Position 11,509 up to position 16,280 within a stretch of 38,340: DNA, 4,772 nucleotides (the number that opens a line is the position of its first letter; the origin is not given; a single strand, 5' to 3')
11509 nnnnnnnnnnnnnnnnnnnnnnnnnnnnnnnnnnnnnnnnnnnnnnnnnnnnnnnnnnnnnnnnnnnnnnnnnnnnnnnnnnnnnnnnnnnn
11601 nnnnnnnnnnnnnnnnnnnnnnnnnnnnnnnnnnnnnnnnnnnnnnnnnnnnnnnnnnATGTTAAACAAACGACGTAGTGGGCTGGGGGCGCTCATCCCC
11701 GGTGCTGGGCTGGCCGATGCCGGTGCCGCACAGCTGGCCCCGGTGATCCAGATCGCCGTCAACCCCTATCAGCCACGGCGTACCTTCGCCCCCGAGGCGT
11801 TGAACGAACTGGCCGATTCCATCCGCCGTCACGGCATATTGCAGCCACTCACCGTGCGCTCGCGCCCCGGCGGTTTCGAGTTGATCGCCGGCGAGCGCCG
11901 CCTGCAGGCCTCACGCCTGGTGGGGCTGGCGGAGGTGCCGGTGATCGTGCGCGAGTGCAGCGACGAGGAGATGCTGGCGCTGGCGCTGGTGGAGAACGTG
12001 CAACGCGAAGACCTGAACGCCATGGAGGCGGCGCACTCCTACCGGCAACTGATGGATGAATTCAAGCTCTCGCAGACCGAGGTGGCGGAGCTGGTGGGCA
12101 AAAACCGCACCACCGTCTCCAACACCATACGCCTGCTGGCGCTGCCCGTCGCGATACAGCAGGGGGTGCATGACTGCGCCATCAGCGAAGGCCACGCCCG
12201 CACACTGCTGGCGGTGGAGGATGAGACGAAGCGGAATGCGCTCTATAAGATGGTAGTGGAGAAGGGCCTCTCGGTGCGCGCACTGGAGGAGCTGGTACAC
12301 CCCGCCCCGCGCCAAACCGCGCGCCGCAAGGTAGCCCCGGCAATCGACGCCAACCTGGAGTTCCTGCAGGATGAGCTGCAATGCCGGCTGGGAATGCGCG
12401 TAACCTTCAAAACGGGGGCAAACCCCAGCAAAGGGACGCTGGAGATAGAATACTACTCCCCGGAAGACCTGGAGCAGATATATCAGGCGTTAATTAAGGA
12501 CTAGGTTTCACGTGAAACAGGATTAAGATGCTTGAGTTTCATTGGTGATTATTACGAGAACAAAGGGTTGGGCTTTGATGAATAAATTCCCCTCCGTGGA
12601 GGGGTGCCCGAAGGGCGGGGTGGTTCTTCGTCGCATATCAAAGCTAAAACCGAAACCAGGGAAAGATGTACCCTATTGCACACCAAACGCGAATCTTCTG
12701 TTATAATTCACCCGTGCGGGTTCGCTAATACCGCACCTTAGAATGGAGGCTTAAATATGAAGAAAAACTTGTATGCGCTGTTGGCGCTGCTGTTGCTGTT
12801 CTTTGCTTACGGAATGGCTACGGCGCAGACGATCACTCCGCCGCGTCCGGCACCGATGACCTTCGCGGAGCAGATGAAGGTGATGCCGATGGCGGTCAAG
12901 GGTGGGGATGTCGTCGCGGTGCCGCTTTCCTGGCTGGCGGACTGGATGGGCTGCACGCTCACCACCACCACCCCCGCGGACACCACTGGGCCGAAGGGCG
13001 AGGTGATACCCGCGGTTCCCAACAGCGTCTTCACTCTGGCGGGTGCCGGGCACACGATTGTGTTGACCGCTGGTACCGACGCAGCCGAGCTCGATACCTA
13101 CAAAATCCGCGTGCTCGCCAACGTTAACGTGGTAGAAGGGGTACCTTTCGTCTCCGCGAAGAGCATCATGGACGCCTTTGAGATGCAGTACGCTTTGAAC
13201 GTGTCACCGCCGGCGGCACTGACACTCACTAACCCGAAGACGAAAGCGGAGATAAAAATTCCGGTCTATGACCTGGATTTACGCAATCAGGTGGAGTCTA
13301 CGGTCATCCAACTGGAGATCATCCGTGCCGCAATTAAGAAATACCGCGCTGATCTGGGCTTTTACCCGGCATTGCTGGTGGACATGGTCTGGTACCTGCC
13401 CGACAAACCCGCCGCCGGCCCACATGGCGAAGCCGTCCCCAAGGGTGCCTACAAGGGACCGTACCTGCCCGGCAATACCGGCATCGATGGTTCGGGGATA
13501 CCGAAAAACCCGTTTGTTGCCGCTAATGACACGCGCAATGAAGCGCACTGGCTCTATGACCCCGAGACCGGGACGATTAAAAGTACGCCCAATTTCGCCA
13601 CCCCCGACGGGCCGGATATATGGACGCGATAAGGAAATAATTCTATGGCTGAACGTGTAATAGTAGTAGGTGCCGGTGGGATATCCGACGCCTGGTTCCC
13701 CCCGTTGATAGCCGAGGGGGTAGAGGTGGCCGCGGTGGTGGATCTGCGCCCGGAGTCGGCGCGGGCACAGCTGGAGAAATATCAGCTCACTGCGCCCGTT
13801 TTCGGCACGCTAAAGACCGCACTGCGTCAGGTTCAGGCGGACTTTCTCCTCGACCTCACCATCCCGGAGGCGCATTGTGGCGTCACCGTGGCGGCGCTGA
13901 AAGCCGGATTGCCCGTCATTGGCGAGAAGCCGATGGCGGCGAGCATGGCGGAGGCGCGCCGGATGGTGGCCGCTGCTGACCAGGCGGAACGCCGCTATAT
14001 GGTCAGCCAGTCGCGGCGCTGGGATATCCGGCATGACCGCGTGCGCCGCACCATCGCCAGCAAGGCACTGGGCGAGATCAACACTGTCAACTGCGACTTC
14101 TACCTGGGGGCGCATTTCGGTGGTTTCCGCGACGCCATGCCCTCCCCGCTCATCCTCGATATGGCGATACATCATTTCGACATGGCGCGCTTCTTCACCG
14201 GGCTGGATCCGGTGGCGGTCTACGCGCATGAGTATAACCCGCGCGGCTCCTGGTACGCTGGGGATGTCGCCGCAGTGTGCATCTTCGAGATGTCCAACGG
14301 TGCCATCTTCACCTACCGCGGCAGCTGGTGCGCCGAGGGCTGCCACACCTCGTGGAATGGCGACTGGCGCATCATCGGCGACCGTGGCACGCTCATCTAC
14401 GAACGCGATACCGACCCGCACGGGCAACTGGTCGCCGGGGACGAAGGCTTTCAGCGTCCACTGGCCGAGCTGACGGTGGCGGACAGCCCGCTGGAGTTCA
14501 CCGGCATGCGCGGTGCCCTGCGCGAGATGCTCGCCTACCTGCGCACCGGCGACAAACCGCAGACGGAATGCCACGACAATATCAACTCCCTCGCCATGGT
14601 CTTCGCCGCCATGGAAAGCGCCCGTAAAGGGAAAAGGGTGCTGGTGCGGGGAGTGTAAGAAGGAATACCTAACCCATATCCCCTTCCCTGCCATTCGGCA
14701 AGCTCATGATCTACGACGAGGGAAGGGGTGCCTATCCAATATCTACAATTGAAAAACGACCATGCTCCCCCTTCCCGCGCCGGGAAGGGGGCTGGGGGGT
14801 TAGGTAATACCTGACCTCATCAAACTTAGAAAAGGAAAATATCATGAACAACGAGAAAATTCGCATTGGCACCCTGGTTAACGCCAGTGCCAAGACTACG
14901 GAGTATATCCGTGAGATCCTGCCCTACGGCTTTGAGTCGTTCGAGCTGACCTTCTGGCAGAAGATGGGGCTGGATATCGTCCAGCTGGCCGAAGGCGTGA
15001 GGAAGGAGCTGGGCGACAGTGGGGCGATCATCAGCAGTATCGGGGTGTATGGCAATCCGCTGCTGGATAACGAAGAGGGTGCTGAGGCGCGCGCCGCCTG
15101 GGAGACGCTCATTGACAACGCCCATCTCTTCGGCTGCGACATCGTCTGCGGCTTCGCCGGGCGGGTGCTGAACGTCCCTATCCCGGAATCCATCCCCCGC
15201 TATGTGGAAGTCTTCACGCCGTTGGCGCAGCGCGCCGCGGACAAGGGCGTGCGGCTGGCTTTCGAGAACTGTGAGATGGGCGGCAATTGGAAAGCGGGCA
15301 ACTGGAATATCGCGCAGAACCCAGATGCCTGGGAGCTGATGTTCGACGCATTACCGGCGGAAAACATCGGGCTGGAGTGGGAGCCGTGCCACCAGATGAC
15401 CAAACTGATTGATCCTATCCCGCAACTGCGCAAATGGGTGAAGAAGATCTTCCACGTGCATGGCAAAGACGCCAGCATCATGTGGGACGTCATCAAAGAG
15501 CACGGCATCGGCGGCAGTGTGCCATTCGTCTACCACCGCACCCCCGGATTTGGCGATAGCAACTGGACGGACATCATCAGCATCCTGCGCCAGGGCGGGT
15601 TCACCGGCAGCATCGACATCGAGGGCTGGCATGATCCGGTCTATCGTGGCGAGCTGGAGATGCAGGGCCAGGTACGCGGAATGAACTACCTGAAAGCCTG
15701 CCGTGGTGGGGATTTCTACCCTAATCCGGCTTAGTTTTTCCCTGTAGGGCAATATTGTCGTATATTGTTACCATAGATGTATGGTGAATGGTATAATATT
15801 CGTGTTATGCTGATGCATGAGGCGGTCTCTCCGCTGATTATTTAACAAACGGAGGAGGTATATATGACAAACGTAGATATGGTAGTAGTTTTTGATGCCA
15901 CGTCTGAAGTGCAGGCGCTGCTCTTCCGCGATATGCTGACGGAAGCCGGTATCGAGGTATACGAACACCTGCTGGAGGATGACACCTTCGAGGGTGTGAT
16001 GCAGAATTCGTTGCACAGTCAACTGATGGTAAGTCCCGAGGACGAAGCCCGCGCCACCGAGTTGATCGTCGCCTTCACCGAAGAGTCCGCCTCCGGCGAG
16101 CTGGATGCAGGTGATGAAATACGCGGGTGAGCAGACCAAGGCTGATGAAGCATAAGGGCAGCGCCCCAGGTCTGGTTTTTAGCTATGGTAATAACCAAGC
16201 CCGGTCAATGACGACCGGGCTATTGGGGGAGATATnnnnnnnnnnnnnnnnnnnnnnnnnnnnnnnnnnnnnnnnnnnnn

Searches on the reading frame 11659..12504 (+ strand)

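Call 43: search_protein_families(library=pfam, proteins=[window:11659-12504:+], max_evalue=0.01)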
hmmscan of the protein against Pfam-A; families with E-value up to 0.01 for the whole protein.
window:11659-12504:+ (281 aa): 5 families
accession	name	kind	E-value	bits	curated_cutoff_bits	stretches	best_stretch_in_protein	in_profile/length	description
PF17762.8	HTH_ParB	-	3e-34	117.7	22.6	1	117-214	1-98/102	ParB HTH domain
PF02195.25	ParB_N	-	1.1e-30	106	26.3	1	27-115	6-95/95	ParB N-terminal domain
PF23552.2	ParB_C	-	3.6e-08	33.2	23.8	1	230-277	2-48/50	ParB dimerisation domain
PF01381.28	HTH_3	-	0.00045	20.6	23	1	129-155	2-28/55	Helix-turn-helix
PF20432.4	Xre-like-HTH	-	0.0013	19.5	25.8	0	128-155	15-42/63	Antitoxin Xre-like helix-turn-helix domain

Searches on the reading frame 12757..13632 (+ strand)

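Call 43: search_protein_families(library=pfam, proteins=[window:12757-13632:+], max_evalue=0.01)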
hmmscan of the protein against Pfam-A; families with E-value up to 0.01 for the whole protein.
window:12757-13632:+ (291 aa): 1 family
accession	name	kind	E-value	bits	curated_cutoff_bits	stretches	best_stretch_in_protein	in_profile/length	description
PF07833.16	Cu_amine_oxidN1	-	0.0025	18.2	24.2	0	50-144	17-96/108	Copper amine oxidase N-terminal domain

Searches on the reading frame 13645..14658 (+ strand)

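Call 4: search_protein_families(library=pfam, proteins=[window:13645-14658:+])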
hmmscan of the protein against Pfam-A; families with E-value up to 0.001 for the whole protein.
window:13645-14658:+ (337 aa): 3 families
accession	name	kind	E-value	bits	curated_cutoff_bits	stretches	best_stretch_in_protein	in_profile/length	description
PF22725.1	GFO_IDH_MocA_C3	-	1.9e-17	63.9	27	1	132-250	3-123/124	GFO/IDH/MocA C-terminal domain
PF01408.29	GFO_IDH_MocA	-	2.6e-15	57.6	24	1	4-121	2-119/120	Oxidoreductase family, NAD-binding Rossmann fold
PF02894.22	GFO_IDH_MocA_C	-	4.2e-14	53.3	22.9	1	136-332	3-216/218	Oxidoreductase family, C-terminal alpha/beta domain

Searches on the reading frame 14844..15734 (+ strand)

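Call 4: search_protein_families(library=pfam, proteins=[window:14844-15734:+])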
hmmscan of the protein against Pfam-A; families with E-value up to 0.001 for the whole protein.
window:14844-15734:+ (296 aa): 1 family
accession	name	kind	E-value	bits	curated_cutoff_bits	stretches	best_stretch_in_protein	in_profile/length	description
PF01261.30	AP_endonuc_2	-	5.9e-32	111.8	31.1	1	27-284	6-247/249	Xylose isomerase-like TIM barrel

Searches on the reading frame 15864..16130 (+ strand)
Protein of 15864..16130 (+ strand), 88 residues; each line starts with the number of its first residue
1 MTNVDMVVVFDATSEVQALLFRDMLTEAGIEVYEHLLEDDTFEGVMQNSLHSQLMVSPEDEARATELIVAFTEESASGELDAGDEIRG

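Call 43: search_protein_families(library=pfam, proteins=[window:15864-16130:+], max_evalue=0.01)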
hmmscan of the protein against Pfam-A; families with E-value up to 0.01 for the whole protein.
window:15864-16130:+ (88 aa): 1 family
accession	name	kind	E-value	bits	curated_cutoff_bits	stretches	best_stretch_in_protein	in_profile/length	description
PF09413.15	DUF2007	-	6.5e-06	26.7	25.7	1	6-69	1-63/66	Putative prokaryotic signal transducing protein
